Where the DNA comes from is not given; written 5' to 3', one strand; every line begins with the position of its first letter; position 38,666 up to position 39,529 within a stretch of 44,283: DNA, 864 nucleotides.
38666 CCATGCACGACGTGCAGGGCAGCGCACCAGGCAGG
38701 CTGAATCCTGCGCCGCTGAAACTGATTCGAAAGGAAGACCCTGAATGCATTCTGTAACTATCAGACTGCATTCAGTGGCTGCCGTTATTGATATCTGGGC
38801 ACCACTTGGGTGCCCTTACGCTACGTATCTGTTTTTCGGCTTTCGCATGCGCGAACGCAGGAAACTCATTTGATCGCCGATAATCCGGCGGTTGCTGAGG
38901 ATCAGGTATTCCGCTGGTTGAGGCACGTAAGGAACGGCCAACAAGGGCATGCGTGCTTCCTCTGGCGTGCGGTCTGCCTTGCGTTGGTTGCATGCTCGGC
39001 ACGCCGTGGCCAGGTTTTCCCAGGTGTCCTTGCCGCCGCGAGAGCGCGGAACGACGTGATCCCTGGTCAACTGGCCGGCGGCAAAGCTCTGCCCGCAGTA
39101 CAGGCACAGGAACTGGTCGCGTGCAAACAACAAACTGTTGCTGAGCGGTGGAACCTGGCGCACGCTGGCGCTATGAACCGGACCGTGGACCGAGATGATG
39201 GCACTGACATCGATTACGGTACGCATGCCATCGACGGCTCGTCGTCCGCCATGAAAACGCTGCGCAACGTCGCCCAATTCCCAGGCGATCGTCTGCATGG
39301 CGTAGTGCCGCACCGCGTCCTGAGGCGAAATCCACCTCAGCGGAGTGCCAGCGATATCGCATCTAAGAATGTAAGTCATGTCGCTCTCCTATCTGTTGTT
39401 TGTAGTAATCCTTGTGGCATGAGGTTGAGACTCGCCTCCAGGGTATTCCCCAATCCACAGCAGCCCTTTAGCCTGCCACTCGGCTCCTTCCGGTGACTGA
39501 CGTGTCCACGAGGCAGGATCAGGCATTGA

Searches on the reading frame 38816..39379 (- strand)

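Call 8: search_protein_families(library=pfam, proteins=[window:38816-39379:-], max_evalue=0.001)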
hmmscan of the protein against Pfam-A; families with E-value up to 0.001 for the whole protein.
window:38816-39379:- (187 aa): 3 families
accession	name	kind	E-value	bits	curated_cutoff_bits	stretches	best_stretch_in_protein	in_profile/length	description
PF14279.12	HNH_5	-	2.8e-18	66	27.5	1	92-146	1-55/56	HNH endonuclease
PF01844.29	HNH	-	5.5e-16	58.9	21.4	1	92-137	1-47/47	HNH endonuclease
PF13395.12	HNH_4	-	1.2e-07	32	22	1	92-139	1-53/54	HNH endonuclease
